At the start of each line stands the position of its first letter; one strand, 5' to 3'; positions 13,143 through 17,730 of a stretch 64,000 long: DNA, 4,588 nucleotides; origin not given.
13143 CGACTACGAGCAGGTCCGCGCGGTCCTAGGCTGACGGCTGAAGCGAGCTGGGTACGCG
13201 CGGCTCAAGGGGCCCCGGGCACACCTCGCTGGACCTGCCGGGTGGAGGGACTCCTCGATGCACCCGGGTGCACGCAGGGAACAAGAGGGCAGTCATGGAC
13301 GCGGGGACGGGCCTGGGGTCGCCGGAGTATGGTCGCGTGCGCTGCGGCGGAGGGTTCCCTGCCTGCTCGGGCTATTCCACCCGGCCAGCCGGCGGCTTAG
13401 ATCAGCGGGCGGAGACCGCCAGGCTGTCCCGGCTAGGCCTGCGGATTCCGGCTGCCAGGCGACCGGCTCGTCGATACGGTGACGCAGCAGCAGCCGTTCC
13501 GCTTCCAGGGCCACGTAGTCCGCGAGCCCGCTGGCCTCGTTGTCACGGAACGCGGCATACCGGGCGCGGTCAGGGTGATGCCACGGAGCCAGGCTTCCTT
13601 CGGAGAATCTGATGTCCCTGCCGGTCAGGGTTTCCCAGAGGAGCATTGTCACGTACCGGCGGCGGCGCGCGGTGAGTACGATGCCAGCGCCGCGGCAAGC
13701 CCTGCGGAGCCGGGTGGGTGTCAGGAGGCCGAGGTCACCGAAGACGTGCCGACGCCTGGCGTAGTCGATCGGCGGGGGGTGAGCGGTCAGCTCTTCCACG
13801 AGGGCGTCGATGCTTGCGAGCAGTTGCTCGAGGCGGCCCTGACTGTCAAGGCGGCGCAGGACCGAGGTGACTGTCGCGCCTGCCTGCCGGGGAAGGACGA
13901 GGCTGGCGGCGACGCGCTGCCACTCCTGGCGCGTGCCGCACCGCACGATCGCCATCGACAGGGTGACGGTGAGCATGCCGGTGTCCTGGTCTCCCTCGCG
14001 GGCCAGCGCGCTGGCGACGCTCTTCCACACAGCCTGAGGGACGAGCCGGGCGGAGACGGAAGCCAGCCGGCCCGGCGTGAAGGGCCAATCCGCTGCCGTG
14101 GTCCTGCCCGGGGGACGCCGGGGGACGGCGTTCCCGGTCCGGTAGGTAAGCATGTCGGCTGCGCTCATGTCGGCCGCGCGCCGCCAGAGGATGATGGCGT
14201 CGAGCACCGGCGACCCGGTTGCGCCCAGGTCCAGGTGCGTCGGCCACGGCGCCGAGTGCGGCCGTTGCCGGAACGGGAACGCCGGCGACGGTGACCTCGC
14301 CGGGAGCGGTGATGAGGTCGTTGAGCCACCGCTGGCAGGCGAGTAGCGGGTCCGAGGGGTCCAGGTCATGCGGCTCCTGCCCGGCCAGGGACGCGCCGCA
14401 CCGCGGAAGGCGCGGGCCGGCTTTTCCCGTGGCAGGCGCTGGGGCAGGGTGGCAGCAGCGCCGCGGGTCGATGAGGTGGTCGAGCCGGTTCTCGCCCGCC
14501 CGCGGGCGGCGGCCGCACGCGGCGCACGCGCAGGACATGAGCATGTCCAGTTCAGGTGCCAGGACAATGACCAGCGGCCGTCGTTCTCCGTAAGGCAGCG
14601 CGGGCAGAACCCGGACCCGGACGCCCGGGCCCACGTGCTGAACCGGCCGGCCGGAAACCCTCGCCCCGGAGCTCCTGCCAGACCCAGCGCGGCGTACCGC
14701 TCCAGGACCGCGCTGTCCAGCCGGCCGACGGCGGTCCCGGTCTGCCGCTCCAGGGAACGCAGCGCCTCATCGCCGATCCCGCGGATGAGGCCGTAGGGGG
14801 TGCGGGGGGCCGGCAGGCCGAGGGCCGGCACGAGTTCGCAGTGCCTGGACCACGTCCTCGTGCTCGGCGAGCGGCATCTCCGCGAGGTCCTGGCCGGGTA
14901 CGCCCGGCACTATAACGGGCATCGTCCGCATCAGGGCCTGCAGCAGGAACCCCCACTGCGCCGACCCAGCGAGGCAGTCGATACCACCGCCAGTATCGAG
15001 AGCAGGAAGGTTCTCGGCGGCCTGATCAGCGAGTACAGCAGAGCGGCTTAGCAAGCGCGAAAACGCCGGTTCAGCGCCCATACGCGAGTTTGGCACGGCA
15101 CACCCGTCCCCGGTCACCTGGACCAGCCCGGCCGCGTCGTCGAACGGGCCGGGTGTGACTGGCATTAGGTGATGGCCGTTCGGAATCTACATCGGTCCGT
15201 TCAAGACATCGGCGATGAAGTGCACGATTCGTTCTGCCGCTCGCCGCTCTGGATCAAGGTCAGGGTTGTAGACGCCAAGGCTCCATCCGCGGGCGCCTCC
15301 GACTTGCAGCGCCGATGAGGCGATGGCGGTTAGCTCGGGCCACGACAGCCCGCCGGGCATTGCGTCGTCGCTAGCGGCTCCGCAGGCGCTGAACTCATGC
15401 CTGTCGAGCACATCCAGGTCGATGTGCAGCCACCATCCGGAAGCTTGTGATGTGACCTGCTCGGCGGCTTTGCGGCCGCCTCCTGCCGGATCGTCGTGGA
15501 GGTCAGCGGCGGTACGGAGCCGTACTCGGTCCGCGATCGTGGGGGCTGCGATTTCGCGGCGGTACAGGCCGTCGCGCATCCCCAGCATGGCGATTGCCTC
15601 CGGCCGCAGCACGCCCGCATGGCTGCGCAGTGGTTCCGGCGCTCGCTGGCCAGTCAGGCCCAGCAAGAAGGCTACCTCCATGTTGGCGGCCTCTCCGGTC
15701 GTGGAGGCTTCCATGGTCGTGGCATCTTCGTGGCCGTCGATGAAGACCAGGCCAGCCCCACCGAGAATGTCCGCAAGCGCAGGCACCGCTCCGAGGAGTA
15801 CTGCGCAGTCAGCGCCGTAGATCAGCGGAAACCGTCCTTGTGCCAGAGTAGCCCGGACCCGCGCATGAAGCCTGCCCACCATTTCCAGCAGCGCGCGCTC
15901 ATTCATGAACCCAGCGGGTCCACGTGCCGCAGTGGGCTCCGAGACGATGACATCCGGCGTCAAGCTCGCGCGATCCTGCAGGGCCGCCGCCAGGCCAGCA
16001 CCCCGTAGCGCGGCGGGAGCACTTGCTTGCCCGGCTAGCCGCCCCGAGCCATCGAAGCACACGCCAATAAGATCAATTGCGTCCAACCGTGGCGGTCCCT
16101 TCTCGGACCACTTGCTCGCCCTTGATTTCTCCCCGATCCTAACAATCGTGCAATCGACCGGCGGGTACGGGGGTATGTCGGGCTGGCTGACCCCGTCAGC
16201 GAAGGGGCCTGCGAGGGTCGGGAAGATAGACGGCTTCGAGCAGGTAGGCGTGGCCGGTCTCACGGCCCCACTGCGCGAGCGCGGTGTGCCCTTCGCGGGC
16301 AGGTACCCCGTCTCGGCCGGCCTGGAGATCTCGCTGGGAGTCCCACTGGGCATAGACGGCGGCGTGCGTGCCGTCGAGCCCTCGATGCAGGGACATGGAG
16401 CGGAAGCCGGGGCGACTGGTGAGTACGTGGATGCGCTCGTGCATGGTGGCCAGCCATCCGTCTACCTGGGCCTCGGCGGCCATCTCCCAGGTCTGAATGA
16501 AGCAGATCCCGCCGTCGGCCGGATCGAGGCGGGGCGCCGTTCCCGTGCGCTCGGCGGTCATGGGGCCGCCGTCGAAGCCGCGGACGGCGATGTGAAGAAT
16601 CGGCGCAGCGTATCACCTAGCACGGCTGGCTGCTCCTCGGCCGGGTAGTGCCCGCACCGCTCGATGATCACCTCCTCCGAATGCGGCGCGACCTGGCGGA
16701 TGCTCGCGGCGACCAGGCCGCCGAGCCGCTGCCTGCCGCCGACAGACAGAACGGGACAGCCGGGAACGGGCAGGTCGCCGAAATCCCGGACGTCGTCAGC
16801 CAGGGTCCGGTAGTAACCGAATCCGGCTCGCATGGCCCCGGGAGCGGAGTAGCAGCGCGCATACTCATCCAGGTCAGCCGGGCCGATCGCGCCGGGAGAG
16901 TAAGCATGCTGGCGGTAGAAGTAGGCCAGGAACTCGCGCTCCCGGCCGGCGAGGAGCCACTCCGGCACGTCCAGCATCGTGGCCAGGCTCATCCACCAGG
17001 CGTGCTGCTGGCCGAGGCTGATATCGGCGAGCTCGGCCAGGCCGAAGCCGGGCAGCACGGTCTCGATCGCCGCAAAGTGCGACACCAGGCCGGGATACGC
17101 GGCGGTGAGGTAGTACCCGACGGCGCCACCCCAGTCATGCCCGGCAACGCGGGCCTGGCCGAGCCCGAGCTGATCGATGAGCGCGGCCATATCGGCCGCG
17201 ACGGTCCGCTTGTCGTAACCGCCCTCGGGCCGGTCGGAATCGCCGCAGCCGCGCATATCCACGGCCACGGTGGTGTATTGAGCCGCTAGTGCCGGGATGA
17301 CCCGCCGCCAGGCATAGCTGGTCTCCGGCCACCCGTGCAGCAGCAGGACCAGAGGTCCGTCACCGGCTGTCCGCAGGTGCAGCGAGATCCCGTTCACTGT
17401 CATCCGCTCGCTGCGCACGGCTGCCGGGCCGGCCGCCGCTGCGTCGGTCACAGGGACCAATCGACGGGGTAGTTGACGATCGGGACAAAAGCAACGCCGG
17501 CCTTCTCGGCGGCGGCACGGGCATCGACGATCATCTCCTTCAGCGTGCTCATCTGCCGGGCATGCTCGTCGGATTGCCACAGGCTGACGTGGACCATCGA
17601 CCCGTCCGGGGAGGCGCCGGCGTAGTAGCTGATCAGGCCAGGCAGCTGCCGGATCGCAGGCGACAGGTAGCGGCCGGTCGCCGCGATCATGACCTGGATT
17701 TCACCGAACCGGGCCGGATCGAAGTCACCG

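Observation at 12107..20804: Tn7-like transposon relic apparently homing to the 3' end of dnaB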

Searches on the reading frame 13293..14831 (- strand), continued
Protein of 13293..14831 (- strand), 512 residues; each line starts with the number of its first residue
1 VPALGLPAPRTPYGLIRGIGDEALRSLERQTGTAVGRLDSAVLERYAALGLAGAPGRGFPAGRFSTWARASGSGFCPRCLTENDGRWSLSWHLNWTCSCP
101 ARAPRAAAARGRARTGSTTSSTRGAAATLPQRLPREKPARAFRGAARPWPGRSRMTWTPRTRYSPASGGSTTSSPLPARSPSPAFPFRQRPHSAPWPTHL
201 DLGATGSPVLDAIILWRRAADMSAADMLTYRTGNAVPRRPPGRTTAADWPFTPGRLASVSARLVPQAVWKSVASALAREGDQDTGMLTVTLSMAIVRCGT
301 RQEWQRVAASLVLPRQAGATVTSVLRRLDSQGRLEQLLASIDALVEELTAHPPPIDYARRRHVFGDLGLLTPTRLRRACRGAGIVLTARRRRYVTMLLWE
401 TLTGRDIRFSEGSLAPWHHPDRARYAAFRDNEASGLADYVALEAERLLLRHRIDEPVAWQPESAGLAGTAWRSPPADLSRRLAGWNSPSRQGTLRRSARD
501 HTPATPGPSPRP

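Call 73: predict_structure(alignment_id=A1)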
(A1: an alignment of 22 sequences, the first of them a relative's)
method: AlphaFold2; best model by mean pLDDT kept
length: 626 residues; sequences in the alignment: 22
mean_pLDDT: 78.9   pTM: 0.73
mean pLDDT of the five models: 78.9, 78.2, 77.0, 70.7, 68.3
residues with pLDDT >= 90: 178; 70-90: 308; 50-70: 92; < 50: 48
segments of 3 or more residues with pLDDT < 50: 1-8, 93-105, 309-314, 610-612, 614-626
pLDDT, mean of each block of 10 residues (from residue 1): 44 73 83 84 71 58 79 75 63 44 49 77 85 84 91 81 77 77 59 86 92 90 83 85 82 61 65 81 90 90 70 49 73 83 88 72 64 81 93 83 91 91 93 89 91 90 90 91 90 91 92 94 87 87 89 90 90 90 81 84 67 45 37
secondary structure, 60 per line:
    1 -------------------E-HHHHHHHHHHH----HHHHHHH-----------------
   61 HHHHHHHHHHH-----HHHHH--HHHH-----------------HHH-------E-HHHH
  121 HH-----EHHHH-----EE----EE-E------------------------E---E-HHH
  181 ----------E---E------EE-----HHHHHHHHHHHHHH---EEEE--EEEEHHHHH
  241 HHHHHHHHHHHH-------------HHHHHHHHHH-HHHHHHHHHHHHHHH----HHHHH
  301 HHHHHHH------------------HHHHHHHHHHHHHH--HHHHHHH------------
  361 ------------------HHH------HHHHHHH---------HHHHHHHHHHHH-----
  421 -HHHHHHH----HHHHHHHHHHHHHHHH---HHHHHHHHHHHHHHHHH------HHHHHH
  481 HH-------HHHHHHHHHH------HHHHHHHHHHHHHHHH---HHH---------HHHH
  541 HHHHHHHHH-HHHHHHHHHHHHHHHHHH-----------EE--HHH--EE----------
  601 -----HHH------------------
elements in order: H22-32 H37-43 H61-71 H77-81 H84-87 H117-122 H129-132 H209-222 E226-229 E232-235 H236-252 H266-275 H277-291 H296-307 H326-339 H342-348 H388-394 H404-415 H422-428 H433-448 H452-468 H475-482 H490-499 H506-521 H537-549 H551-568

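Call 75: fold_search(model_id=the predicted structure, library=pdb)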
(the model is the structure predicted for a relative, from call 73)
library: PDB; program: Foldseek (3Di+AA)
matches with E <= 10: 27; with E <= 0.001: 0
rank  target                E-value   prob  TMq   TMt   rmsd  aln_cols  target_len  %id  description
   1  8bd5_Q                8.0e-03  1.00  0.20  0.66   5.7       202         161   15  Cas12k-sgRNA-dsDNA-S15-TniQ-TnsC transposon recruitment complex (released 2022-12-28)
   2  9gs9_I                9.2e-03  1.00  0.22  0.32   8.1       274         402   14  Tn7016 PseCAST QCascade (released 2024-10-16)
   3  9gs9_J                1.4e-02  1.00  0.23  0.33   7.7       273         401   14  Tn7016 PseCAST QCascade (released 2024-10-16)
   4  8fcu_P                1.7e-02  0.99  0.21  0.37  10.8       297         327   19  Cryo-EM structure of Cascade-DNA-TniQ-TnsC complex in type I-B CAST system (released 2023-08-09)
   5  8ea3_Q                1.8e-02  1.00  0.20  0.67   5.9       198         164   16  V-K CAST Transpososome from Scytonema hofmanni, major configuration (released 2022-11-30)
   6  7svu_X                2.3e-02  1.00  0.18  0.59   6.2       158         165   14  TnsBctd-TnsC-TniQ complex (released 2022-11-23)
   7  6v9q_J                4.9e-02  0.99  0.20  0.31   7.3       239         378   19  Cryo-EM structure of Cascade-TniQ binary complex (released 2020-01-29)
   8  6uvn_I                5.9e-02  0.97  0.19  0.29   7.6       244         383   19  CryoEM structure of VcCascasde-TniQ complex (released 2020-01-29)
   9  7oxd                  1.4e-01  1.00  0.19  0.65   7.1       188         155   14  Crystal structure of Scytonema hofmanni transposition protein TniQ (released 2021-12-01)
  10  6v9p                  1.6e-01  0.66  0.15  0.24  11.8       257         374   18  Crystal structure of the transposition protein TniQ (released 2020-01-29)
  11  9vtp_J                4.6e-01  0.54  0.19  0.30  11.7       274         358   18  Target DNA-bound type I-F3 TniQ-Cascade of Vibrio parahaemolyticus in partial R-loop state (released 2026-02-11)
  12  7n6i_A                4.8e-01  0.96  0.17  0.59   4.7       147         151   16  ATP-bound TnsC-TniQ complex from ShCAST system (released 2021-07-28)
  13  9vtp_I                6.5e-01  0.44  0.20  0.30   7.5       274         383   18  Target DNA-bound type I-F3 TniQ-Cascade of Vibrio parahaemolyticus in partial R-loop state (released 2026-02-11)
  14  6lnd                  1.1e+00  0.60  0.19  0.30   7.4       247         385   19  Crystal structure of transposition protein TniQ (released 2020-02-19)
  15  9vtq_I                1.1e+00  0.21  0.18  0.26  12.0       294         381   14  Target DNA-bound type I-F3 TniQ-Cascade of Vibrio parahaemolyticus in full R-loop state 1 (released 2026-02-11)
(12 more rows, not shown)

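Call 95: search_protein_representatives(alignment_id=A1)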
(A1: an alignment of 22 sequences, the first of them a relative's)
Query: 22 sequences, 689 profile positions. Proteins with E-value up to 0.001 (for the whole library): 4065; up to 1e-10: 1811; up to 1e-30: 715. The best 150 are listed.
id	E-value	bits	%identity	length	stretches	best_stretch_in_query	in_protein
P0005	0.0e+00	1032.8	-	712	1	1-653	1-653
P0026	5.5e-270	914.0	-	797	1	2-679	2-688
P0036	5.3e-246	834.7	-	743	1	1-679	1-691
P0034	4.7e-243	825.0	-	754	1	5-679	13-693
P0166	1.1e-218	744.5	-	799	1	7-637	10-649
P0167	5.8e-204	695.7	-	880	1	5-640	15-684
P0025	3.9e-191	653.4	-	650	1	196-674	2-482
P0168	1.2e-174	598.8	-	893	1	7-653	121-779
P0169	3.4e-171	587.4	-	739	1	4-620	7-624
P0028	2.1e-168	578.2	-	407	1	268-653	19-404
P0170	1.6e-162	558.8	-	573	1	170-673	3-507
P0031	1.2e-154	532.8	-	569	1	226-654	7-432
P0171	1.4e-137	476.4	-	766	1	14-614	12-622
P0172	1.9e-136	472.6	-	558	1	210-656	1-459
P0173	9.9e-130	450.4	-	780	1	10-615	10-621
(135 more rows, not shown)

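Call 96: find_encoding_contigs(protein=P0039, flank=10000, max_places=3)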
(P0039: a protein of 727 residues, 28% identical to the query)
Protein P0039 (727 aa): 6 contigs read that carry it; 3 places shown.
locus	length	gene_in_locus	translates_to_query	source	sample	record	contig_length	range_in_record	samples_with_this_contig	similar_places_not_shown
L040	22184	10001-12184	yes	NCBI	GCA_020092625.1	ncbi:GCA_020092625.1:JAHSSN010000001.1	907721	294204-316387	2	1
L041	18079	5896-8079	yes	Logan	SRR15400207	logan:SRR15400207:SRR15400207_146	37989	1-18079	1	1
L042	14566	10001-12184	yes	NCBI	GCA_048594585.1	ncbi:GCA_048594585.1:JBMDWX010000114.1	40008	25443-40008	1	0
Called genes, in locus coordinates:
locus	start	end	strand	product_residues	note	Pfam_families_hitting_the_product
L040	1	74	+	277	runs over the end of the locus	PF01183:Glyco_hydro_25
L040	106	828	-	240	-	PF00941:FAD_binding_5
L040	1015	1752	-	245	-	PF13489:Methyltransf_23, PF05175:MTS (weak), PF13847:Methyltransf_31, PF08241:Methyltransf_11, PF08242:Methyltransf_12, PF13649:Methyltransf_25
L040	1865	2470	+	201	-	PF03358:FMN_red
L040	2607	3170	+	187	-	PF00210:Ferritin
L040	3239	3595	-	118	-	PF05239:PRC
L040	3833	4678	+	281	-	PF04542:Sigma70_r2, PF04539:Sigma70_r3, PF08281:Sigma70_r4_2, PF16509:KORA (weak), PF04545:Sigma70_r4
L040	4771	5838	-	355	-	PF02735:Ku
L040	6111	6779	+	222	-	-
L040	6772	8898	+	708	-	PF13384:HTH_23 (weak), PF13518:HTH_28 (weak), PF13551:HTH_29 (weak)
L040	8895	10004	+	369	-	PF05621:TniB, PF13401:AAA_22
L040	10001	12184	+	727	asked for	PF06527:TniQ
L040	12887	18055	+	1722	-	PF20148:DUF6531, PF25023:TEN_YD-shell, PF05593:RHS_repeat, PF25023:TEN_YD-shell, PF05593:RHS_repeat, PF25023:TEN_YD-shell, PF05593:RHS_repeat, PF05593:RHS_repeat, +4 more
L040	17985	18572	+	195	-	-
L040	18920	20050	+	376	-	PF02388:FemAB, PF13480:Acetyltransf_6, PF02388:FemAB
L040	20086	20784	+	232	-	PF00117:GATase, PF07722:Peptidase_C26 (faint)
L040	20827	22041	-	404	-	PF21181:SsfX3_N (weak), PF13472:Lipase_GDSL_2, PF14606:Lipase_GDSL_3 (weak)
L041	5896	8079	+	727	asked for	PF06527:TniQ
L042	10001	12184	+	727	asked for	PF06527:TniQ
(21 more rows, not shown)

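Call 97: find_encoding_contigs(protein=P0042, flank=10000, max_places=2)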
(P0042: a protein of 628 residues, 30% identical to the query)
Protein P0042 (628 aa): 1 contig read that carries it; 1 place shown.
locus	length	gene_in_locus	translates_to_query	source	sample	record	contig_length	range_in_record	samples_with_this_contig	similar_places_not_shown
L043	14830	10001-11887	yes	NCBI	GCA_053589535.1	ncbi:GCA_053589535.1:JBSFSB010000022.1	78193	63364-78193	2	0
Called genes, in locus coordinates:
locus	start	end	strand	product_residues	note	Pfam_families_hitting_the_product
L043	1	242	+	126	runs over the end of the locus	PF03965:Penicillinase_R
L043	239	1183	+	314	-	PF01435:Peptidase_M48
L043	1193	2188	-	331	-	PF09678:Caa3_CtaG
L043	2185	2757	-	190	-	PF08534:Redoxin, PF00578:AhpC-TSA, PF00085:Thioredoxin (weak), PF13905:Thioredoxin_8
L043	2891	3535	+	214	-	PF04234:CopC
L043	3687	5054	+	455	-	PF00877:NLPC_P60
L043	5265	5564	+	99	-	-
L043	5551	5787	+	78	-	PF11774:Lsr2 (weak)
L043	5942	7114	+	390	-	PF02661:Fic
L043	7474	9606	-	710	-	PF06527:TniQ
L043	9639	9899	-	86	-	PF01381:HTH_3 (weak), PF13443:HTH_26 (weak)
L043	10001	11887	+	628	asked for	PF06527:TniQ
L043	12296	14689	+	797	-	PF13289:SIR2_2, PF25199:nSTAND_NTPase5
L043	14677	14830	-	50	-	?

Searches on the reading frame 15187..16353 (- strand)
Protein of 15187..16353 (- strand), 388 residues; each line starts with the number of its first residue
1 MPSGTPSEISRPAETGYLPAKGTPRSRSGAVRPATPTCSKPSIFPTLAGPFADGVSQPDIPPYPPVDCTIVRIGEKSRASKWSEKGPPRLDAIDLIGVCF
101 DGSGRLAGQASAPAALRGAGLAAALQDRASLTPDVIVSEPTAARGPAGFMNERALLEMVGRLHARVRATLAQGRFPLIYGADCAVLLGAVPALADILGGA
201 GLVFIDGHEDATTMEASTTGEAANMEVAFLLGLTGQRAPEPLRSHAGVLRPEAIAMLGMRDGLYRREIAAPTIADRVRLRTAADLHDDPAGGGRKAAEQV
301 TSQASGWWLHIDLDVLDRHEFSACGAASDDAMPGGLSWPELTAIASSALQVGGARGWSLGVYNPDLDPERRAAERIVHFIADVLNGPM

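Call 7: search_protein_families(library=pfam, proteins=[window:15187-16353:-], max_evalue=0.01)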
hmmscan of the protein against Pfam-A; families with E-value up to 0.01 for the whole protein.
window:15187-16353:- (388 aa): 1 family
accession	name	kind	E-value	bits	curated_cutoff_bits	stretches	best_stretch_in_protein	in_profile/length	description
PF00491.26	Arginase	-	2.5e-19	70.3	22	1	93-382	3-276/280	Arginase family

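Call 67: search_protein_families(library=ncbifam, proteins=[window:15187-16353:-], max_evalue=0.001)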
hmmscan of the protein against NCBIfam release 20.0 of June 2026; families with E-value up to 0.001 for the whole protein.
window:15187-16353:- (388 aa): 3 families
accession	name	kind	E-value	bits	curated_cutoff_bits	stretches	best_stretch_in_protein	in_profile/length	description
TIGR01229.1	rocF_arginase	equivalog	8.3e-20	71.3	227.6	1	96-261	3-176/300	arginase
TIGR01227.1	hutG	equivalog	1.2e-06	28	229.15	1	276-385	202-307/307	formimidoylglutamase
TIGR01230.1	agmatinase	equivalog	0.00068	19.3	174.3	0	157-212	77-132/275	agmatinase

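Call 68: search_protein_families(library=padloc, proteins=[window:15187-16353:-], max_evalue=0.001)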
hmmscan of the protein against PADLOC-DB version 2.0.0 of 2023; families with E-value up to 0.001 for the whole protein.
window:15187-16353:- (388 aa): 0 families

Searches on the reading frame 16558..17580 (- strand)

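Call 7: search_protein_families(library=pfam, proteins=[window:16558-17580:-], max_evalue=0.01)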
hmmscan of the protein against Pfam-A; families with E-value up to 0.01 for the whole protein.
window:16558-17580:- (340 aa): 3 families
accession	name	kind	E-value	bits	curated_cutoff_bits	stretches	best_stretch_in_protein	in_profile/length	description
PF00561.26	Abhydrolase_1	-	1.2e-29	104.1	25.8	1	76-316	1-243/245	alpha/beta hydrolase fold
PF12697.13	Abhydrolase_6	-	5.2e-21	76.7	26.3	1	78-321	1-214/217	Alpha/beta hydrolase family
PF12146.15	Hydrolase_4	-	7.7e-07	29.1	27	1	77-172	6-104/239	Serine aminopeptidase, S33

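Call 67: search_protein_families(library=ncbifam, proteins=[window:16558-17580:-], max_evalue=0.001)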
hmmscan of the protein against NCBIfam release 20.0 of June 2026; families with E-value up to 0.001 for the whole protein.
window:16558-17580:- (340 aa): 22 families
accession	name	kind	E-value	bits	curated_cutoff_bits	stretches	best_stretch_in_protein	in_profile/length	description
NF002938.0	PRK03592.1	equivalog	7.5e-30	104.3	241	1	54-185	9-140/298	haloalkane dehalogenase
NF004514.1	PRK05855.1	equivalog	1.5e-19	70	455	1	62-154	7-104/578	SDR family oxidoreductase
NF051488.1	bifunc_PcaDC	exception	1.1e-18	67.6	390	1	67-174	2-111/375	bifunctional 3-oxoadipate enol-lactonase/4-carboxymuconolactone decarboxylase PcaDC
TIGR02427.1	protocat_pcaD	equivalog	1.5e-17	63.9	255.85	1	76-174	14-112/251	3-oxoadipate enol-lactonase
NF002873.0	PRK03204.1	equivalog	1.8e-16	60.3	466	1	67-156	26-116/286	haloalkane dehalogenase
NF002043.0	PRK00870.1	subfamily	2.5e-16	60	265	1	73-178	44-152/302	haloalkane dehalogenase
NF050089.1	i_nPHAscl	equivalog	2.6e-16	59.5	300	1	67-172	9-115/288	intracellular short-chain-length polyhydroxyalkanoate depolymerase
TIGR03056.1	bchO_mg_che_rel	equivalog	1.2e-15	57.3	172.55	1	57-163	8-117/278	alpha/beta fold hydrolase BchO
NF011457.0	PRK14875.1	equivalog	3e-14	52.8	307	1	49-170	104-227/372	acetoin dehydrogenase dihydrolipoyllysine-residue acetyltransferase subunit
NF051487.1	bifunc_PcaCD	exception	3.7e-13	49.4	430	1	66-169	157-266/413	bifunctional 4-carboxymuconolactone decarboxylase/3-oxoadipate enol-lactonase PcaCD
TIGR03695.1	menH_SHCHC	equivalog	5.2e-13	49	208.55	1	75-178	2-107/252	2-succinyl-6-hydroxy-2,4-cyclohexadiene-1-carboxylate synthase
TIGR03611.1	RutD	equivalog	9.5e-12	44.8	238.5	1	66-172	4-111/258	pyrimidine utilization protein D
NF045632.1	hydroxlase_HsaD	equivalog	1.8e-10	40.3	400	1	57-164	14-127/290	4,5:9,10-diseco-3-hydroxy-5,9,17-trioxoandrosta-1(10),2-diene-4-oate hydrolase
TIGR01738.1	bioH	equivalog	8.5e-10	38.7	206.95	1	74-169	2-93/245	pimeloyl-ACP methyl ester esterase BioH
NF007954.0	PRK10673.1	equivalog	2.3e-07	30.3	399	1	97-173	38-113/255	esterase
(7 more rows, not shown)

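Call 68: search_protein_families(library=padloc, proteins=[window:16558-17580:-], max_evalue=0.001)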
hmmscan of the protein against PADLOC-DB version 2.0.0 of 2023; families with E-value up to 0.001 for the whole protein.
window:16558-17580:- (340 aa): 0 families
